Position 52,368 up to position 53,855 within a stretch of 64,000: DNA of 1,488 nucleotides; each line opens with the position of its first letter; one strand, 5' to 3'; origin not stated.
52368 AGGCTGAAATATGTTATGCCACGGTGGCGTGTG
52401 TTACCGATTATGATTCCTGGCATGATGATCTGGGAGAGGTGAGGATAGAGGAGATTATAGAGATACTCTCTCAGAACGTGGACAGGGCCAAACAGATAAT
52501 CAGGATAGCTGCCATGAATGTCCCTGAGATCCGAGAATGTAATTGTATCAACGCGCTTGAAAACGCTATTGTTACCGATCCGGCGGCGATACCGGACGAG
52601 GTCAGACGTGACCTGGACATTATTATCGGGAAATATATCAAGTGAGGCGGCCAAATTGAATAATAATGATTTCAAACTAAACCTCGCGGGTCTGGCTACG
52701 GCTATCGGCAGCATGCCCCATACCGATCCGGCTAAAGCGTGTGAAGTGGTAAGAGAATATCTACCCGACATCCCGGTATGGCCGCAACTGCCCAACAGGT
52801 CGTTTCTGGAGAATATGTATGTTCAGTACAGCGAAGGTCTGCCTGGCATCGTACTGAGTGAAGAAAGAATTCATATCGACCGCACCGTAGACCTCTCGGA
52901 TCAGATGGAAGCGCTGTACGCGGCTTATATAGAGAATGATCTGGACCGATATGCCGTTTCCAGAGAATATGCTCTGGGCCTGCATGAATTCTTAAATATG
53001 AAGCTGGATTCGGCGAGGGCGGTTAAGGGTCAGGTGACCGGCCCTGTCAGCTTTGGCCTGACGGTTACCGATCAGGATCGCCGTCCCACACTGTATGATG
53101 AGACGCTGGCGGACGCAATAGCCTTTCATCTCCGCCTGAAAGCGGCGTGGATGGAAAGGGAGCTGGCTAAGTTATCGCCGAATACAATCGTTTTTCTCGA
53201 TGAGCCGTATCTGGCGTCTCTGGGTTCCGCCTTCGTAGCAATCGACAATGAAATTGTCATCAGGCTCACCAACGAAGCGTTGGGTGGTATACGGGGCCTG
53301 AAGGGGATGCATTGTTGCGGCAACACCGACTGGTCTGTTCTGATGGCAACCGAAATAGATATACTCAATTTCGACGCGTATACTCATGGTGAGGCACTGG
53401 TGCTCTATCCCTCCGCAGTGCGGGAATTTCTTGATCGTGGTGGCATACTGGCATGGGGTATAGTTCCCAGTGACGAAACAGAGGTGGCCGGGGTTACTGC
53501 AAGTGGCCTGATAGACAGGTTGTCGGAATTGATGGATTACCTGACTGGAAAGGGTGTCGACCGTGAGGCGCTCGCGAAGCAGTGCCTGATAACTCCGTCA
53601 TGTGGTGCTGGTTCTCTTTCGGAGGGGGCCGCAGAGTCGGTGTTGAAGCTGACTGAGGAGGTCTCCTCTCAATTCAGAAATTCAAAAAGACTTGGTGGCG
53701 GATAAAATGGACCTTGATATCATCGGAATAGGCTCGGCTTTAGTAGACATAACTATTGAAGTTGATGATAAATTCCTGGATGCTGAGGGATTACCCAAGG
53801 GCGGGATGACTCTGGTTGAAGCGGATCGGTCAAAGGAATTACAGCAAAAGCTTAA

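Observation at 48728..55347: Non-canonical methylthioadenosine/5'-deoxynucleoside salvage-like cluster that lacks the usual downstream enzymes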

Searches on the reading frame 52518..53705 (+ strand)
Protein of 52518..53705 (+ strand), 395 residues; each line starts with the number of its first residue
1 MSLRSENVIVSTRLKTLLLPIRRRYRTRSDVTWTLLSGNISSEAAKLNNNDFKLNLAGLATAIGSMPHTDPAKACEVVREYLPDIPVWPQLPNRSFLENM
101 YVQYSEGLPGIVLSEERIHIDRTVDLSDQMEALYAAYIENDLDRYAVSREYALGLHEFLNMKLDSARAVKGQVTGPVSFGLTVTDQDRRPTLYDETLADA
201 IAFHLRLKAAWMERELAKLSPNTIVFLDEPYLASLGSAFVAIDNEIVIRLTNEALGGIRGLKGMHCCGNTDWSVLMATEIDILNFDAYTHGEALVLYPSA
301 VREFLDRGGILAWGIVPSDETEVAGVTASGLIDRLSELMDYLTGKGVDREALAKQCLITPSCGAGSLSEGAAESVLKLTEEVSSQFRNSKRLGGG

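Call 3: search_protein_families(library=pfam, proteins=[window:52518-53705:+], max_evalue=0.01)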
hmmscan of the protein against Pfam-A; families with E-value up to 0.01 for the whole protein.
window:52518-53705:+ (395 aa): 0 families

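Call 4: search_protein_families(library=ncbifam, proteins=[window:52518-53705:+], max_evalue=0.01)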
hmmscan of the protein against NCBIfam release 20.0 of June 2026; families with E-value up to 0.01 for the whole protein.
window:52518-53705:+ (395 aa): 1 family
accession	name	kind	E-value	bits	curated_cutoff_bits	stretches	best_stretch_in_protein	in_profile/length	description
NF002119.0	PRK00957.1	equivalog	7.7e-08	31.8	258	1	163-386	104-304/306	methionine synthase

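Call 16: find_homologous_proteins(query=window:52656-53705:+)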
Query window:52656-53705:+ (349 aa): 7041 proteins with E <= 0.001 among 8000 candidates; the best 120 are listed.
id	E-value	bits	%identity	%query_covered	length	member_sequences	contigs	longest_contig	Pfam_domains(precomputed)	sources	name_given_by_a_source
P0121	2.8e-230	781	100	100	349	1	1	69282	-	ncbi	ncbi:MAG: methionine synthase [Dehalococcoidia bacterium]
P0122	3.0e-163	561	71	100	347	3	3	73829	-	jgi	-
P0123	1.2e-161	556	70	100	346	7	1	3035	-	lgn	-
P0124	2.4e-159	548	69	100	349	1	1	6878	-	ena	-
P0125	9.8e-159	546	68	100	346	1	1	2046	-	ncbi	-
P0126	1.8e-157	542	68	100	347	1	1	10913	-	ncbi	-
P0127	5.6e-156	537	68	99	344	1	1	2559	-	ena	-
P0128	5.5e-154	530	68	99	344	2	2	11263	-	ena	-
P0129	1.8e-152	525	68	98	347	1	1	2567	-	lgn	-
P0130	6.9e-152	524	68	100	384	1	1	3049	-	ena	-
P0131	7.0e-152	524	66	98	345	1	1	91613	-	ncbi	ncbi:MAG: methionine synthase [Dehalococcoidia bacterium]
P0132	6.6e-150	517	66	100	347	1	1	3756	-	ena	-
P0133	6.6e-149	514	66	100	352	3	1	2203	-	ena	-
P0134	2.5e-148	512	65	100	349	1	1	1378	-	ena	-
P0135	4.0e-148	511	65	97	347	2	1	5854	-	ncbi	-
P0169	1.1e-135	470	61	97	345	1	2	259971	-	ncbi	-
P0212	7.4e-132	458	60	98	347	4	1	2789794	-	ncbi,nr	ncbi:MAG: methionine synthase [Dehalococcoidia bacterium]|nr:MAG: methionine synthase [Dehalococcoid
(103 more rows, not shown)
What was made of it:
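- On MesB / core-MetE methionine synthase: Homologues are 341-352 aa (call 16).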

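Call 18: search_solved_structures(query=window:52656-53705:+, max_evalue=1, show_alignments=2)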
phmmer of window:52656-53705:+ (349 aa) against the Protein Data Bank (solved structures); distinct sequences matched with E-value up to 1: 4.
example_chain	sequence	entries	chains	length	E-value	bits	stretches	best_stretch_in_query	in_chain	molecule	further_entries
5i9f_A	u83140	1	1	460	1.5e-08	37.4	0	270-330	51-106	pentatricopeptide repeat protein dPPR-U10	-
5i9g_C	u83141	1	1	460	2e-08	37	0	270-330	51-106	pentatricopeptide repeat protein dPPR-U8C2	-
5i9d_A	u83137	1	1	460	2.9e-08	36.5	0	270-331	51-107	pentatricopeptide repeat protein dPPR-U8A2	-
5i9h_A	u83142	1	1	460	3.3e-08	36.3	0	270-331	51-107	pentatricopeptide repeat protein dPPR-U8G2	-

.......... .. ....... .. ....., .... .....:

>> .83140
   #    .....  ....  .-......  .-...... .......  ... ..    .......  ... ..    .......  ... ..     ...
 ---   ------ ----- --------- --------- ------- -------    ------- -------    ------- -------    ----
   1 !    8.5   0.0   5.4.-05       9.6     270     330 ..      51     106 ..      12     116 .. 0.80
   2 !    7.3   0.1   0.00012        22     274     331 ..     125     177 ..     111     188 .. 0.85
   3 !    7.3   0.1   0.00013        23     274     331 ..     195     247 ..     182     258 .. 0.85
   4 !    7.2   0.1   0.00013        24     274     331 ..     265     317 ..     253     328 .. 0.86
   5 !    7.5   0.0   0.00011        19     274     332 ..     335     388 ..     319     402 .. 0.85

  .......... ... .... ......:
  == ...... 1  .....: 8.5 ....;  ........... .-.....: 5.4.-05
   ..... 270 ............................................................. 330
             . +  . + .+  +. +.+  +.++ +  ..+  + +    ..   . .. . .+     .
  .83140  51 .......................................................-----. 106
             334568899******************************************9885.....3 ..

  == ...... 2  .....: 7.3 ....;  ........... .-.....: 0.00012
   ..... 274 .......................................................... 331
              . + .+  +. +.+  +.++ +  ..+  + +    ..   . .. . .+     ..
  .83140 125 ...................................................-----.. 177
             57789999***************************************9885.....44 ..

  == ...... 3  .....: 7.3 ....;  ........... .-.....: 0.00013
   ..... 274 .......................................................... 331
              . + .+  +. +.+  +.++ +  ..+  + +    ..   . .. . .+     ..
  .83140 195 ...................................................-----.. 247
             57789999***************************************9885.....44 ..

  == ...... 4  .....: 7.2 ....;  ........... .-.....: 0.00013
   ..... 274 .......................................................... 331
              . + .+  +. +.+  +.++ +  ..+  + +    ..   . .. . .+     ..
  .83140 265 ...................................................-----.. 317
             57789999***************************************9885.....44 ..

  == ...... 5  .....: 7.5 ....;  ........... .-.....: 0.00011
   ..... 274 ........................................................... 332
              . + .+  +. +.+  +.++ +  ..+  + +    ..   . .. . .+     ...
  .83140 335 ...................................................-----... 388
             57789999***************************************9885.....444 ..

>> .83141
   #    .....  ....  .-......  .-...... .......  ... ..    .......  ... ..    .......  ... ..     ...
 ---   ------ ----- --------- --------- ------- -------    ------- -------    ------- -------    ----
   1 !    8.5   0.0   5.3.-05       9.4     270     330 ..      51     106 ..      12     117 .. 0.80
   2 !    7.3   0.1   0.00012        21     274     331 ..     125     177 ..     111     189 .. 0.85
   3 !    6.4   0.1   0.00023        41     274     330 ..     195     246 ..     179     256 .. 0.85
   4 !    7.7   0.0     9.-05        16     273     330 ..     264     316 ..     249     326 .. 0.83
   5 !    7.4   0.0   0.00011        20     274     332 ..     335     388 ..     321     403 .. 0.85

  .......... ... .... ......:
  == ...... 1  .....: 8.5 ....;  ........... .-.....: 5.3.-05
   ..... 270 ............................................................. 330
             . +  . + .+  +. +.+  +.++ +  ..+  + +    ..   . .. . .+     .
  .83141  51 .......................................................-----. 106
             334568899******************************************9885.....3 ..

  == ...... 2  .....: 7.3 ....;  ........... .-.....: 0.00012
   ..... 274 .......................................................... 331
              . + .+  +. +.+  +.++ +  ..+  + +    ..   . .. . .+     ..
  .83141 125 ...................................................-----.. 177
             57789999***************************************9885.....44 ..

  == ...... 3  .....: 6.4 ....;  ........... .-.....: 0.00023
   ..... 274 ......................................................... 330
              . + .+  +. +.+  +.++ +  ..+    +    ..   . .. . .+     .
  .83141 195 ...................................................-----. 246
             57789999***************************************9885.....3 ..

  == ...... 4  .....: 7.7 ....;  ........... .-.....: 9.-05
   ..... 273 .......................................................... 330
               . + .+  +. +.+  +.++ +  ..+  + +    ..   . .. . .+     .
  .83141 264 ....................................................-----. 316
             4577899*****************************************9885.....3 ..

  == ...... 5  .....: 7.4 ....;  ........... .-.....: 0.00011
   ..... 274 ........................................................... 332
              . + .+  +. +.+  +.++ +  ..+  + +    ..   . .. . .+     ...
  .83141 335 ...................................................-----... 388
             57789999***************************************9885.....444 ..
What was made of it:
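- Tried and rejected: It returned only spurious repeat hits to designed PPR proteins (call 18).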

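Call 22: find_encoding_contigs(protein=P0212, flank=10000, max_places=1)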
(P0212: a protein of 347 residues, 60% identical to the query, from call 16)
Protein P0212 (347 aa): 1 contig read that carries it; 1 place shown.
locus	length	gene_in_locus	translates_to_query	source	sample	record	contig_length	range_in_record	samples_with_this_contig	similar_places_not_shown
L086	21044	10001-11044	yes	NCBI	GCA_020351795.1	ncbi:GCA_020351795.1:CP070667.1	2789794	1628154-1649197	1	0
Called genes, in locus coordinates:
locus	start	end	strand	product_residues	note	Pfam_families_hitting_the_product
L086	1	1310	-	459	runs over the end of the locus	PF00128:Alpha-amylase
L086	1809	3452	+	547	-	PF00364:Biotin_lipoyl (faint), PF25984:BSH_YknX (weak), PF25917:BSH_RND (weak), PF25973:BSH_CzcB (faint), PF25975:CzcB_C (weak), PF25989:YknX_C (weak)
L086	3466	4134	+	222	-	PF00005:ABC_tran, PF02463:SMC_N (faint)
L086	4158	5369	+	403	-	PF12704:MacB_PCD, PF02687:FtsX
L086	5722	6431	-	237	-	PF06779:MFS_4, PF07690:MFS_1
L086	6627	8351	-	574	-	PF05226:CHASE2, PF00211:Guanylate_cyc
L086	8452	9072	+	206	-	PF01008:IF-2B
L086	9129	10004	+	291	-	PF01048:PNP_UDP_1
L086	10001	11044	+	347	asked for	-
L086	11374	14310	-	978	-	PF13231:PMT_2, PF02366:PMT, PF13231:PMT_2, PF16192:PMT_4TMC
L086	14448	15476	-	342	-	-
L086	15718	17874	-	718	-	PF10060:DUF2298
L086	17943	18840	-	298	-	-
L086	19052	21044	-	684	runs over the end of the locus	PF00724:Oxidored_FMN, PF07992:Pyr_redox_2 (weak), PF13738:Pyr_redox_3 (faint), PF03486:HI0933_like (weak), PF12831:FAD_oxidored, PF13450:NAD_binding_8 (weak), PF07992:Pyr_redox_2, PF00070:Pyr_redox, +2 more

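Call 23: find_encoding_contigs(protein=P0169, flank=10000, max_places=1)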
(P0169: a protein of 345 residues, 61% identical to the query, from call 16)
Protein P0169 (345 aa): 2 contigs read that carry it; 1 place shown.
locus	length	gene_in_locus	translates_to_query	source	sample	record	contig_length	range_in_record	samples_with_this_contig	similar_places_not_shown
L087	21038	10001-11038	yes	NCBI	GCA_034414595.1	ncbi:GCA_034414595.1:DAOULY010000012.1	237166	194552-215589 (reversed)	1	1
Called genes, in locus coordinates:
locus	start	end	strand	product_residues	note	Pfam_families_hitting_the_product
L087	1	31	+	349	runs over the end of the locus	PF01032:FecCD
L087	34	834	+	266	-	PF02463:SMC_N (weak), PF00005:ABC_tran, PF13304:AAA_21 (faint)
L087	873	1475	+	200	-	PF00881:Nitroreductase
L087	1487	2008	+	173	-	PF00156:Pribosyltran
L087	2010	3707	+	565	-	PF01979:Amidohydro_1, PF07969:Amidohydro_3 (faint), PF13382:Adenine_deam_C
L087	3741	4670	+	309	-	PF00005:ABC_tran, PF13304:AAA_21, PF13732:DrrA1-3_C (weak)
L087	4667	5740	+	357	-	PF12679:ABC2_membrane_2, PF12698:ABC2_membrane_3, PF01061:ABC2_membrane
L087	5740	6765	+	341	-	PF01008:IF-2B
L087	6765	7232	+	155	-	-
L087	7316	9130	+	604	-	PF13175:AAA_15, PF13304:AAA_21, PF20469:OLD-like_TOPRIM (faint)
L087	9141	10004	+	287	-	PF01048:PNP_UDP_1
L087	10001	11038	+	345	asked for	-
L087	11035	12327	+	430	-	PF00108:Thiolase_N, PF00109:ketoacyl-synt (weak), PF00108:Thiolase_N, PF02803:Thiolase_C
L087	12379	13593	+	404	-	PF00108:Thiolase_N, PF02803:Thiolase_C, PF22691:Thiolase_C_1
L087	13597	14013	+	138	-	PF12172:zf-ChsH2, PF01796:OB_ChsH2_C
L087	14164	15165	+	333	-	PF01636:APH (weak)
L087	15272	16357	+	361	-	-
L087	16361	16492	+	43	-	-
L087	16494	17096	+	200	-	PF08433:KTI12, PF13671:AAA_33, PF13207:AAA_17 (weak)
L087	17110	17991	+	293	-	PF02811:PHP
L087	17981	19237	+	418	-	PF05221:AdoHcyase, PF02826:2-Hacid_dh_C, PF00670:AdoHcyase_NAD, PF07991:KARI_N (weak)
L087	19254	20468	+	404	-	PF00438:S-AdoMet_synt_N, PF02772:S-AdoMet_synt_M, PF02773:S-AdoMet_synt_C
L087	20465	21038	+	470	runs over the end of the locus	PF02878:PGM_PMM_I, PF02879:PGM_PMM_II, PF02880:PGM_PMM_III, PF00408:PGM_PMM_IV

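Call 46: search_protein_families(library=pfam, proteins=[L087:14164-15165:+, L087:15272-16357:+, L087:6765-7232:+], max_evalue=0.01)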
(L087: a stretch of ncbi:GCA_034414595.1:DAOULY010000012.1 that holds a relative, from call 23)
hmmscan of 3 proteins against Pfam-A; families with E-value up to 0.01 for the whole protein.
L087:14164-15165:+ (333 aa): 1 family
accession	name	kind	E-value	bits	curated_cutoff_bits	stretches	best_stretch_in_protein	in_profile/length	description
PF01636.29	APH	-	3.6e-06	27.3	23.2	1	110-278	77-230/239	Phosphotransferase enzyme family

L087:15272-16357:+ (361 aa): 0 families

L087:6765-7232:+ (155 aa): 0 families

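Call 50: find_related_loci(query=A2, collection=metagenome_contigs, flank=10000)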
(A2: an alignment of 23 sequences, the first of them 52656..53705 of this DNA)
Query A2 (349 aa) in metagenome_contigs; peptide patterns used: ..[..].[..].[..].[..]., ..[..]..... (x = any residue, [..] = any of these).
600 stretches matched a pattern (row limit reached: there are more); 574 encode a relative of the query (tblastn E <= 1e-3); the best 80 are kept; 80 distinct loci.
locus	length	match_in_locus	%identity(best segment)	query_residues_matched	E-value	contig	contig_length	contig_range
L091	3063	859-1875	66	1-341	8e-164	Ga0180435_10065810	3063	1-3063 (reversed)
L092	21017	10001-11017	65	12-348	2e-153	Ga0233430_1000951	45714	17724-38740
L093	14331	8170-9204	63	1-348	4e-145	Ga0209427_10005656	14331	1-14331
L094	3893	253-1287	62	1-348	4e-148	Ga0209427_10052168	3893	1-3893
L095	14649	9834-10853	60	1-341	7e-142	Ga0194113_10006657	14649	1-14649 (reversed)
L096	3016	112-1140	63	1-346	1e-147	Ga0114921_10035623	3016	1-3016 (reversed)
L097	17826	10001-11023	61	1-342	9e-140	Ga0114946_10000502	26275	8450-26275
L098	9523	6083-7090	60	7-342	4e-138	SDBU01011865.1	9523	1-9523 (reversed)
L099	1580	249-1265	60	5-342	1e-148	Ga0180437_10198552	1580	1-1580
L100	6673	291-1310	59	7-346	8e-137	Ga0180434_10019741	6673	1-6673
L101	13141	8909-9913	58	7-342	3e-135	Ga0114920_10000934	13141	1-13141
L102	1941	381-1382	60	8-341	6e-145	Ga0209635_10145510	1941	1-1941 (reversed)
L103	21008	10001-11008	56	7-342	7e-135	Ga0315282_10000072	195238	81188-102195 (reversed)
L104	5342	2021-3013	57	12-342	4e-135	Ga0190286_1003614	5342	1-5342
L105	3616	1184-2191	58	6-342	5e-138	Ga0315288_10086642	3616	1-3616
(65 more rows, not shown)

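Call 54: search_protein_families(library=ncbifam, proteins=[L087:14164-15165:+, L087:16494-17096:+], max_evalue=0.001)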
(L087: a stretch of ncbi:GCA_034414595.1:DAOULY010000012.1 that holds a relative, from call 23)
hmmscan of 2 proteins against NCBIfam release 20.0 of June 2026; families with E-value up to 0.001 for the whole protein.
L087:14164-15165:+ (333 aa): 0 families

L087:16494-17096:+ (200 aa): 2 families
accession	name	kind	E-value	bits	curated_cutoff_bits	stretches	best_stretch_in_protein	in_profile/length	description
TIGR03574.1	selen_PSTK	equivalog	8.4e-05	22.1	290.5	1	18-140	1-118/249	L-seryl-tRNA(Sec) kinase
TIGR01351.1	adk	subfamily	0.00065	19.4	168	1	19-142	2-131/212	adenylate kinase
